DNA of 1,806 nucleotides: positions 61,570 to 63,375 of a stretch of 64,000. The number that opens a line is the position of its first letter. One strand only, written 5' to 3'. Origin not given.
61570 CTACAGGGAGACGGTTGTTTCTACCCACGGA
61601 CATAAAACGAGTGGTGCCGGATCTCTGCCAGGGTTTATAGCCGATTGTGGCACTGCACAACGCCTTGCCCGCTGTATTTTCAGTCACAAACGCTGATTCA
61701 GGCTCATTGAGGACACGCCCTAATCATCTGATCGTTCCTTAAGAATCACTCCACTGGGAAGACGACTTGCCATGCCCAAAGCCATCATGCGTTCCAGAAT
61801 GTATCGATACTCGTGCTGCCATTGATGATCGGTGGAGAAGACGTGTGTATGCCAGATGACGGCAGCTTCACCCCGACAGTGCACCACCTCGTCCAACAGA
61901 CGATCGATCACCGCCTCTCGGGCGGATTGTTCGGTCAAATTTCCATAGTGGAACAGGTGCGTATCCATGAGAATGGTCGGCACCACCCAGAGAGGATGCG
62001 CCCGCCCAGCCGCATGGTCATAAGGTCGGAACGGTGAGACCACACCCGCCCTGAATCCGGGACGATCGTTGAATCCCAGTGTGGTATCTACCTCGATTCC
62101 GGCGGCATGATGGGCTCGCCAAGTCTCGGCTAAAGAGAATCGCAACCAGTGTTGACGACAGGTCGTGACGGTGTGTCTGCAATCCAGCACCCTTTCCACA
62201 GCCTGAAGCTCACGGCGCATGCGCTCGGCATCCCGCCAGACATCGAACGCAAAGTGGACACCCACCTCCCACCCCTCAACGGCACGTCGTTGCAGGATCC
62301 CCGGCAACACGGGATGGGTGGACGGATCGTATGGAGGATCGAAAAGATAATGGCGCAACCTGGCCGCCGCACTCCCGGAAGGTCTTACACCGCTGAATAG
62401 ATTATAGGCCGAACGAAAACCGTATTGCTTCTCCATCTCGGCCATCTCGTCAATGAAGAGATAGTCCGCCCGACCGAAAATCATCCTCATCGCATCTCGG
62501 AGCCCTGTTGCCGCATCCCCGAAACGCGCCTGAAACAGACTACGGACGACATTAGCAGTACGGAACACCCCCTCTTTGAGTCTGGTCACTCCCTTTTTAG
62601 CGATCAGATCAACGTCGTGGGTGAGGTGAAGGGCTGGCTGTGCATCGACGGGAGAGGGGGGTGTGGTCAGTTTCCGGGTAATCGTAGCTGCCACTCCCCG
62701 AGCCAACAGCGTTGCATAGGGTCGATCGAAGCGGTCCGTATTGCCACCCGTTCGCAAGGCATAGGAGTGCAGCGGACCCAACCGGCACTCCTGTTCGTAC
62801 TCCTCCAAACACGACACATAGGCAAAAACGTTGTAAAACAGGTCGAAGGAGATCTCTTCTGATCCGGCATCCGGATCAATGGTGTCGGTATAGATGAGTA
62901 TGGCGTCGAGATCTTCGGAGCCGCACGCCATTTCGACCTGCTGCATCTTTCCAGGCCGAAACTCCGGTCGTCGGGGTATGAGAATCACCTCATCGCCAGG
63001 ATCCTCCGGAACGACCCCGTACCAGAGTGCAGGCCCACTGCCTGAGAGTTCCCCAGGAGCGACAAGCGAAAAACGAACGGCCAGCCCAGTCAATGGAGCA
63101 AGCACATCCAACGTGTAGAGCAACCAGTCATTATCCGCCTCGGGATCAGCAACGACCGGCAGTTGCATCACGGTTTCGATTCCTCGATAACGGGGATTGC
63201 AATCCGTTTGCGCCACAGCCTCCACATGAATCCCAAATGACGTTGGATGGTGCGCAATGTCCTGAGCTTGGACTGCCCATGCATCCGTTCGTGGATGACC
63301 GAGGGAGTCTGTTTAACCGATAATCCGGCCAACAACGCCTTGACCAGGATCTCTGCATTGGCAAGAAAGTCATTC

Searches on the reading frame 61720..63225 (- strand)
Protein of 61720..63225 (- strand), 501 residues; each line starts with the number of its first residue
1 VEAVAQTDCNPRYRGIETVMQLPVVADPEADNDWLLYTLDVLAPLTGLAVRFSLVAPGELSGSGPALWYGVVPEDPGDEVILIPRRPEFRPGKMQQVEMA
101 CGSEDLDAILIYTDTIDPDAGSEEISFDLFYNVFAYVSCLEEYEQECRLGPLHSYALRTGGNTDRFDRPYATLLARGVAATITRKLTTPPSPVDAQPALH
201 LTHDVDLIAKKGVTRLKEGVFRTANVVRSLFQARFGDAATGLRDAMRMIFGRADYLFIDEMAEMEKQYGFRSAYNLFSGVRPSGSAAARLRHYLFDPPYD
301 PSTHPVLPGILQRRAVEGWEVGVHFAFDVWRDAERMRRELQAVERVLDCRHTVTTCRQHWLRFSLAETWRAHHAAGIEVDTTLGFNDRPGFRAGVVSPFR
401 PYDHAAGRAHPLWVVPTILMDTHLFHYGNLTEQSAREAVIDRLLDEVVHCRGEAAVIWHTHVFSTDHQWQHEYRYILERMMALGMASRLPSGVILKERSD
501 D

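Call 58: search_protein_families(library=pfam, proteins=[window:61720-63225:-], max_evalue=0.01)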
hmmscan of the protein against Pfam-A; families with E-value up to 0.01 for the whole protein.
window:61720-63225:- (501 aa): 0 families

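Call 61: find_homologous_proteins(query=window:61720-63225:-, max_evalue=1e-20)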
Query window:61720-63225:- (501 aa): 160 proteins with E <= 1e-20 among 8000 candidates; the best 120 are listed.
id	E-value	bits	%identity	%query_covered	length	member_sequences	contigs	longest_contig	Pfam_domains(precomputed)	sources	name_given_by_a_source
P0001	0.0e+0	1126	100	96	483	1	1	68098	-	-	-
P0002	5.5e-129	449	47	93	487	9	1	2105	-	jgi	-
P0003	1.4e-127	445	46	93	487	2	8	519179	-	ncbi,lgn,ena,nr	ncbi:MAG: hypothetical protein ISR48_00365 [Alphaproteobacteria bacterium]|nr:hypothetical protein [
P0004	2.3e-126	441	45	94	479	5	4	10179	-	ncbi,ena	-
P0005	3.2e-122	427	46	94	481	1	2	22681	-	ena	-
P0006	1.4e-121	425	43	93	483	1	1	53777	-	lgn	-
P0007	6.8e-121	423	48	90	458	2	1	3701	-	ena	-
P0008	1.1e-119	419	43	96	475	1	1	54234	-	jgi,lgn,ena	-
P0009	5.0e-119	416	40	93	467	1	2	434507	-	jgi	-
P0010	1.2e-103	366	41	91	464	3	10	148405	-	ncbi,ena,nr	ncbi:MAG: hypothetical protein HOL66_10395 [Rhodospirillaceae bacterium]|nr:hypothetical protein [Rh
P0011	4.5e-103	364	43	92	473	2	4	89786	-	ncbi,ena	-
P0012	1.4e-102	362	39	91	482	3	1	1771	-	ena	-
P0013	6.7e-101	357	42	92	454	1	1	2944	-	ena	-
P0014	1.3e-100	356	40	93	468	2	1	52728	PF22537.2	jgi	-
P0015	1.6e-80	289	41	70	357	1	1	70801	-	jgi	jgi:hypothetical protein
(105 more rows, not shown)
